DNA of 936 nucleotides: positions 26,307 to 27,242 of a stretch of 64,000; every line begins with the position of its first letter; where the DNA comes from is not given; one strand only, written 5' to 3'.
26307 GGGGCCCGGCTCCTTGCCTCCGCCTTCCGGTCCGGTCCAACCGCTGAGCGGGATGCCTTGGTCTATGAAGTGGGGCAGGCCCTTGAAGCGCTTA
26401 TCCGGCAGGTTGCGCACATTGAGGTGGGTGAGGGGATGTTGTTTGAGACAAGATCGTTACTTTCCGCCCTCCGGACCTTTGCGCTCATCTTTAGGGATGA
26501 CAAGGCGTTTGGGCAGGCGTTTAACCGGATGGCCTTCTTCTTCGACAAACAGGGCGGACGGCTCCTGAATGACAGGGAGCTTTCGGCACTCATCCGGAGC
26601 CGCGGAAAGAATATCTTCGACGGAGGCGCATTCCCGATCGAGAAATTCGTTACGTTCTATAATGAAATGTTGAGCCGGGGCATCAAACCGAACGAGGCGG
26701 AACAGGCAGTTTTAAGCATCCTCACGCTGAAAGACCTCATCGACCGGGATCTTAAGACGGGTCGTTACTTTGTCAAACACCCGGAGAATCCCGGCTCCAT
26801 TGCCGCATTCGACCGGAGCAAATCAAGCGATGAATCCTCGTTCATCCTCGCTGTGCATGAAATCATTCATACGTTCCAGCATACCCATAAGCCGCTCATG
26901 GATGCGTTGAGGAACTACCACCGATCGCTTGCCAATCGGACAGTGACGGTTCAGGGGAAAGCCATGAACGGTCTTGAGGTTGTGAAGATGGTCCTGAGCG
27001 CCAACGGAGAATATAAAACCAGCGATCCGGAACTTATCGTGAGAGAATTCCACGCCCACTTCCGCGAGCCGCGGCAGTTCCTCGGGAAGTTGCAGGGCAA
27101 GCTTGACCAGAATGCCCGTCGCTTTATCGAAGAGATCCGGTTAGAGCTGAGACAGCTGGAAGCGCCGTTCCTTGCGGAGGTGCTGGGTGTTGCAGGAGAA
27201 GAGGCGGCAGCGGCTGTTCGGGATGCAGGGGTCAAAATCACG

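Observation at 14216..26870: Two HExxH motifs embedded in the 7,085-aa protein (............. and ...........)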

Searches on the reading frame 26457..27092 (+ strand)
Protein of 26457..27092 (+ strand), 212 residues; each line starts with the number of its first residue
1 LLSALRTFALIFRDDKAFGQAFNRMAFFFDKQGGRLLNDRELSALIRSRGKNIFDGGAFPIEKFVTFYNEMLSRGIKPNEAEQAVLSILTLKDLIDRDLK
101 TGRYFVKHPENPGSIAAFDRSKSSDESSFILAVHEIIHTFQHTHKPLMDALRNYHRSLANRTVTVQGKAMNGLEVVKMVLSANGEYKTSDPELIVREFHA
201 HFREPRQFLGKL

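Call 43: find_homologous_proteins(query=A2, max_evalue=0.001)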
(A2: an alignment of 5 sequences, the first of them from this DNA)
Query A2 (5 sequences) (212 aa, profile of the alignment): 5 proteins with E <= 0.001 among 2191 candidates.
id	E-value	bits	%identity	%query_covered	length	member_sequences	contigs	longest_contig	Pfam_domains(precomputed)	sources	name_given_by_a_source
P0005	3.8e-50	188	26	65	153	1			-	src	-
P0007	5.5e-37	145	24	90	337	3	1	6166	-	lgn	-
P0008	4.5e-34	136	29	38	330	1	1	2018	-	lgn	-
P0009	1.7e-30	124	25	68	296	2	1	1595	-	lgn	-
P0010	4.3e-29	119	31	33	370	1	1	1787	-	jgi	-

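Call 45: find_encoding_contigs(protein=P0007, flank=10000, max_places=4)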
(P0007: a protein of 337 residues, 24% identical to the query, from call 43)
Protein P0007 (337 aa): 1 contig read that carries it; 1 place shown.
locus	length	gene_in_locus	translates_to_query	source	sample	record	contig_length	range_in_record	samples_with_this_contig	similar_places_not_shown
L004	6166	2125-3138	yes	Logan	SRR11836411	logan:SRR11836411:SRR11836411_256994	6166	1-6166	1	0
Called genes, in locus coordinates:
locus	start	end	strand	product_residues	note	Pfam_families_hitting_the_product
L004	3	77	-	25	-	?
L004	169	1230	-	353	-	PF06812:ImpA_N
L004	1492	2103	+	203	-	PF00691:OmpA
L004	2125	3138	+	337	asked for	-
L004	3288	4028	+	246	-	PF00092:VWA (faint), PF06707:DUF1194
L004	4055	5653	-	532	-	-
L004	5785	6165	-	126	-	?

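Call 55: search_protein_families(library=pfam, proteins=[P0007, P0008, P0009, P0010], max_evalue=1)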
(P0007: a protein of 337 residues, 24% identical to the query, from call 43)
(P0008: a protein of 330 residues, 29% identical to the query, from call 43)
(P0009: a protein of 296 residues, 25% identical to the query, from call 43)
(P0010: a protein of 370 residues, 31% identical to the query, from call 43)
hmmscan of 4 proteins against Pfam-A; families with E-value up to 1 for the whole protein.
P0007 (337 aa): 0 families

P0008 (330 aa): 1 family
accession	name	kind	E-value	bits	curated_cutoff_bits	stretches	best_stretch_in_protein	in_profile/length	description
PF24744.1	CARF-assoc_HTH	-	0.13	12.8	27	0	269-296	4-29/55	CARF-associated HTH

P0009 (296 aa): 0 families

P0010 (370 aa): 1 family
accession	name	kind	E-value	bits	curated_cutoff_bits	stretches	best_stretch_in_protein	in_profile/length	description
PF06348.16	DUF1059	-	0.27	12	21.1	0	103-121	15-33/56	Protein of unknown function (DUF1059)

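Call 61: find_related_loci(query=A6, collection=genome_contigs, flank=8000)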
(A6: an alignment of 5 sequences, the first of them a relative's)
Query A6 (337 aa) in genome_contigs; peptide patterns used: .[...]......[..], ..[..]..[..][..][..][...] (x = any residue, [..] = any of these).
497 stretches matched a pattern; 278 encode a relative of the query (tblastn E <= 1e-3); the best 80 are kept; 80 distinct loci.
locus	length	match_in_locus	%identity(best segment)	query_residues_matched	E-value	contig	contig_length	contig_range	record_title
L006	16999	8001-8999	78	1-337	3e-158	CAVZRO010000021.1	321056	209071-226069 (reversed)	MAG: uncultured proteobacterium isolate MFD05705.bin.1.193 genome assembly, contig: contig_61067, whole genome shotgun s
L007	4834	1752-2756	68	1-337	9e-147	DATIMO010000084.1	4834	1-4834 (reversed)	MAG TPA_asm: Acetobacteraceae bacterium isolate SMAG_U15772 k141_2927172, whole genome shotgun sequence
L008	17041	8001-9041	67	1-337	9e-137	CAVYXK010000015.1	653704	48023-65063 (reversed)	MAG: uncultured proteobacterium isolate MFD01248.bin.1.85 genome assembly, contig: contig_5538, whole genome shotgun seq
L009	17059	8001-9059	63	1-337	4e-132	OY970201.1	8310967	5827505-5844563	MAG: uncultured proteobacterium isolate MFD02579.bin.c.1 genome assembly, chromosome: 1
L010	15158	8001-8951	56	4-329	6e-110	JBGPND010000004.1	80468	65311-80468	MAG: Acetobacteraceae bacterium isolate OBJ_0618_7090110_222 k141_3261030_length_80468_cov_23.7449, whole genome shotgun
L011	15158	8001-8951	56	4-329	6e-110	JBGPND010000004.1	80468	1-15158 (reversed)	MAG: Acetobacteraceae bacterium isolate OBJ_0618_7090110_222 k141_3261030_length_80468_cov_23.7449, whole genome shotgun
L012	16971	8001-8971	89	1-327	2e-116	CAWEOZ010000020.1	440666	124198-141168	MAG: uncultured proteobacterium isolate MFD04463.bin.2.144 genome assembly, contig: contig_69422, whole genome shotgun s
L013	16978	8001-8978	54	4-337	1e-106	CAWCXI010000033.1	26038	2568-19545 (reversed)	MAG: uncultured Alphaproteobacteria bacterium isolate MFD06714.bin.2.86 genome assembly, contig: contig_78042, whole gen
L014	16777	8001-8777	64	71-329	6e-107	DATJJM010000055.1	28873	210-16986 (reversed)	MAG TPA_asm: Acetobacteraceae bacterium isolate SMAG_U15566 k141_3498658, whole genome shotgun sequence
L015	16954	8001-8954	58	41-329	1e-106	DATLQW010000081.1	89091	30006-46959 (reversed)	MAG TPA_asm: Acetobacteraceae bacterium isolate SMAG_U13888 k141_384751, whole genome shotgun sequence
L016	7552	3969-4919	54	4-329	2e-106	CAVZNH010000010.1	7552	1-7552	MAG: uncultured Alphaproteobacteria bacterium isolate MFD01872.bin.2.285 genome assembly, contig: contig_114433, whole g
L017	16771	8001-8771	65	76-332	1e-105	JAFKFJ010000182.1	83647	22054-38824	MAG: Alphaproteobacteria bacterium isolate SCN18_25_1_16_R2_B_70_11 SCN18_25_1_16_R2_B_scaffold_200, whole genome shotgu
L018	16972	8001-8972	57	4-329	8e-106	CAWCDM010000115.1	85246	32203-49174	MAG: uncultured Alphaproteobacteria bacterium isolate MFD03975.bin.2.161 genome assembly, contig: contig_60160, whole ge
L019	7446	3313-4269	55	7-329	3e-105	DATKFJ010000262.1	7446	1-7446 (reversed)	MAG TPA_asm: Acetobacteraceae bacterium isolate SMAG_U14522 k141_2539710, whole genome shotgun sequence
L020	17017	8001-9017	55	4-329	2e-104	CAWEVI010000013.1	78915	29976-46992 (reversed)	MAG: uncultured Alphaproteobacteria bacterium isolate MFD05521.bin.2.221 genome assembly, contig: contig_158836, whole g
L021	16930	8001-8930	59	28-329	1e-104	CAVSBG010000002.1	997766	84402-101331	MAG: uncultured Alphaproteobacteria bacterium isolate MFD05705.bin.1.194 genome assembly, contig: contig_26629, whole ge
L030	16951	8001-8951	57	9-329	3e-104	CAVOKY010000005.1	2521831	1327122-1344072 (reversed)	MAG: uncultured Alphaproteobacteria bacterium isolate MFD00008.bin.2.133 genome assembly, contig: contig_13292, whole ge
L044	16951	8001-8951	54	4-329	1e-97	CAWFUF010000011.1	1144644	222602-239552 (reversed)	MAG: uncultured Alphaproteobacteria bacterium isolate MFD00731.bin.1.74 genome assembly, contig: contig_31690, whole gen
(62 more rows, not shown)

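Call 68: search_protein_families(library=pfam, proteins=[L009:5943-6995:-, L009:5316-5840:-, L009:3828-5309:-, L009:3174-3773:-, L009:2345-3148:-, L006:7362-7976:+, L021:7267-7884:+, L030:7331-7942:+, L021:8973-9983:+, L030:9025-11085:-], max_evalue=0.001)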
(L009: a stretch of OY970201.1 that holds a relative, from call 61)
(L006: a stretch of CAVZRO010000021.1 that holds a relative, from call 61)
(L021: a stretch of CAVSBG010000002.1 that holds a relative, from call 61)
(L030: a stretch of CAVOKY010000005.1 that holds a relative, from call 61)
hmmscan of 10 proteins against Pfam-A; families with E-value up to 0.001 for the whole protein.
L009:5943-6995:- (351 aa): 1 family
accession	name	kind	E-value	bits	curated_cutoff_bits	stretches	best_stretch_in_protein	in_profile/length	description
PF06812.17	ImpA_N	-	5e-32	110.9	26.9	1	10-132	1-117/119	ImpA, N-terminal, type VI secretion system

L009:5316-5840:- (175 aa): 1 family
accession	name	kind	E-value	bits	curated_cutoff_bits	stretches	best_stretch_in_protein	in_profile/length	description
PF05591.17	T6SS_VipA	-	1.3e-60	204.1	24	1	11-160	2-152/155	Type VI secretion system, VipA, VC_A0107 or Hcp2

L009:3828-5309:- (494 aa): 2 families
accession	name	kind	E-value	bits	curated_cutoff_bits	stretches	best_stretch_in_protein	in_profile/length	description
PF05943.17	VipB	-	1.8e-134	448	27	1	70-372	2-301/301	EvpB/VC_A0108, tail sheath N-terminal domain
PF18945.5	VipB_2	-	1.1e-38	132.3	27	1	382-490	2-111/112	EvpB/VC_A0108, tail sheath gpW/gp25-like domain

L009:3174-3773:- (200 aa): 1 family
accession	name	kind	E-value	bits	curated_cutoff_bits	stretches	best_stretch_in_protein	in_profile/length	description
PF05638.18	T6SS_HCP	-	9.2e-19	68.4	23.5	1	8-166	2-129/129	Type VI secretion system effector, Hcp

L009:2345-3148:- (268 aa): 4 families
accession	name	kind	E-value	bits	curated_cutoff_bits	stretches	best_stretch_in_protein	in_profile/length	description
PF07024.18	ImpE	-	2.8e-46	157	25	1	138-258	1-121/122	ImpE protein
PF14559.12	TPR_19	-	7.2e-06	26.7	25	1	6-69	1-63/68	Tetratricopeptide repeat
PF13428.12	TPR_14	-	1.7e-05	25.5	23.5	0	3-38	8-43/44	Tetratricopeptide repeat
PF13432.12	TPR_16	-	0.00027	21.8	32.7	0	3-61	4-62/65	Tetratricopeptide repeat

L006:7362-7976:+ (205 aa): 2 families
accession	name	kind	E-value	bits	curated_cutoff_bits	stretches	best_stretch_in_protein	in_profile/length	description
PF00691.25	OmpA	-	2.9e-23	82.5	27.2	1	99-196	2-98/98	OmpA family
PF05359.17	DUF748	-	0.00029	19.4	50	0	96-124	880-908/1037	Domain of Unknown Function (DUF748)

L021:7267-7884:+ (206 aa): 1 family
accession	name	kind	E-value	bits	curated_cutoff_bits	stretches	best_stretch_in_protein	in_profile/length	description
PF00691.25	OmpA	-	9.9e-23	80.8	27.2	1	100-197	2-98/98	OmpA family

L030:7331-7942:+ (204 aa): 2 families
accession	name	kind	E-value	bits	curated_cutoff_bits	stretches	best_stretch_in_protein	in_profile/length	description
PF00691.25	OmpA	-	1.8e-23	83.2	27.2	1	98-195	2-98/98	OmpA family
PF05359.17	DUF748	-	0.00017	20.2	50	0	95-123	880-908/1037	Domain of Unknown Function (DUF748)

L021:8973-9983:+ (337 aa): 1 family
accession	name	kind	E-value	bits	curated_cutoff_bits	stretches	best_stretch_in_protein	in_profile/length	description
PF00296.26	Bac_luciferase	-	4.9e-50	171.1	27.9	1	1-302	1-313/314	Luciferase-like monooxygenase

L030:9025-11085:- (687 aa): 5 families
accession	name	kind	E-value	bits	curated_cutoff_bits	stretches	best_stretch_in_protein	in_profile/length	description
PF00069.31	Pkinase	-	5.4e-51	173.9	31.7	1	10-261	1-256/263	Protein kinase domain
PF07714.23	PK_Tyr_Ser-Thr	-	5.6e-34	118.1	23.1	1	12-257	3-249/258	Protein tyrosine and serine/threonine kinase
PF01636.29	APH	-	5.6e-06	26.7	23.2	0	105-158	141-197/239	Phosphotransferase enzyme family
PF14326.11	DUF4384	-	5.7e-05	23.6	27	1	560-641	5-81/81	Domain of unknown function (DUF4384)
PF03109.22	ABC1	-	0.00016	21.3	22.9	1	85-159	142-215/244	ABC1 atypical kinase-like domain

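Call 101: search_protein_families(library=pfam, proteins=[L044:135-1415:+, L044:1446-2249:+, L044:2249-2743:+, L044:2876-4693:+, L044:4693-5745:+, L044:5745-7253:+, L044:7335-7958:+, L010:9096-11147:-, L010:11181-14291:-, L010:14297-15115:-], max_evalue=0.00001)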
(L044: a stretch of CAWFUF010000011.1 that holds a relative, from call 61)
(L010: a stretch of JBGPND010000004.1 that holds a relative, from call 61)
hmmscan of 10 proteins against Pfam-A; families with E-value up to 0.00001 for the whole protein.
L044:135-1415:+ (427 aa): 2 families
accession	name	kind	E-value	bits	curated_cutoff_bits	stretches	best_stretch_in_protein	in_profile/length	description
PF05943.17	VipB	-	1.1e-94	317.4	27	1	1-301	10-301/301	EvpB/VC_A0108, tail sheath N-terminal domain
PF18945.5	VipB_2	-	2.2e-35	121.7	27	1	314-424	2-112/112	EvpB/VC_A0108, tail sheath gpW/gp25-like domain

L044:1446-2249:+ (268 aa): 5 families
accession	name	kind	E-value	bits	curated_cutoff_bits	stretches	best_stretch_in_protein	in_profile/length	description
PF07024.18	ImpE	-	6.2e-43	146.2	25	1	143-262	1-120/122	ImpE protein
PF14559.12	TPR_19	-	1.8e-08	35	25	1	11-69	1-59/68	Tetratricopeptide repeat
PF13428.12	TPR_14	-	6.1e-07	30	23.5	0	6-44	6-44/44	Tetratricopeptide repeat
PF07719.23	TPR_2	-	8.9e-07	29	27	0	8-34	8-34/34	Tetratricopeptide repeat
PF13432.12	TPR_16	-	4.7e-06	27.4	32.7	0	8-57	4-54/65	Tetratricopeptide repeat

L044:2249-2743:+ (165 aa): 1 family
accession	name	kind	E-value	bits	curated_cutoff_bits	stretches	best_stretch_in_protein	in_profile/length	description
PF04965.19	GPW_gp25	-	6.3e-17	61.6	27.2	1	39-139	2-95/96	Baseplate wedge protein gp25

L044:2876-4693:+ (606 aa): 1 family
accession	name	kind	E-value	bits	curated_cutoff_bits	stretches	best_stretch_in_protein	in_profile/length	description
PF05947.17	T6SS_TssF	-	4.9e-207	689.7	25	1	1-603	1-608/608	Type VI secretion system, TssF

L044:4693-5745:+ (351 aa): 1 family
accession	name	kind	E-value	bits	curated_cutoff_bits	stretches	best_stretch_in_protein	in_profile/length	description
PF06996.16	T6SS_TssG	-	2e-79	267.5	24.6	1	13-314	1-303/304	Type VI secretion, TssG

L044:5745-7253:+ (503 aa): 6 families
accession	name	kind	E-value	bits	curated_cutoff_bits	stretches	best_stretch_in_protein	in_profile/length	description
PF10119.14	MethyTransf_Reg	-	2.9e-25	89.3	25.5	1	225-306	3-84/84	Predicted methyltransferase regulatory domain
PF13649.12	Methyltransf_25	-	2.8e-12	47.6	27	1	50-151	2-97/97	Methyltransferase domain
PF08242.18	Methyltransf_12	-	3.9e-11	44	30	1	50-152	1-97/98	Methyltransferase domain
PF13847.12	Methyltransf_31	-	2e-10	41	27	1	47-155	5-109/145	Methyltransferase domain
PF08241.18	Methyltransf_11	-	1.8e-08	35.4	21.2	1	50-153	1-93/95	Methyltransferase domain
PF13489.12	Methyltransf_23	-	1.3e-07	32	27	1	43-158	20-119/164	Methyltransferase domain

L044:7335-7958:+ (208 aa): 1 family
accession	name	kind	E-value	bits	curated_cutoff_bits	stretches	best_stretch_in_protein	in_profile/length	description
PF00691.25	OmpA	-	8.2e-22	77.8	27.2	1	102-199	2-98/98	OmpA family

L010:9096-11147:- (684 aa): 4 families
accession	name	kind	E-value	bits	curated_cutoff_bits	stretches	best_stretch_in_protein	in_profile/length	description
PF00069.31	Pkinase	-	2.9e-52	178.1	31.7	1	10-257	1-252/263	Protein kinase domain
PF07714.23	PK_Tyr_Ser-Thr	-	3.4e-35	122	23.1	1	11-257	2-249/258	Protein tyrosine and serine/threonine kinase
PF01636.29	APH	-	3.2e-07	30.8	23.2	0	105-158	141-197/239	Phosphotransferase enzyme family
PF14326.11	DUF4384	-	8.1e-06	26.3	27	0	555-638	3-81/81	Domain of unknown function (DUF4384)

L010:11181-14291:- (1037 aa): 3 families
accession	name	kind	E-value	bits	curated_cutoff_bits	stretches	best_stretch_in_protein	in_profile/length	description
PF12770.12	CHAT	-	6.8e-47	160.7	24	1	700-1016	4-289/289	CHAT domain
PF07719.23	TPR_2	-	5.2e-06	26.6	27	0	285-311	1-27/34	Tetratricopeptide repeat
PF13424.12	TPR_12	-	7.6e-06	26.5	30.1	0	217-271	17-71/77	Tetratricopeptide repeat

L010:14297-15115:- (273 aa): 0 families
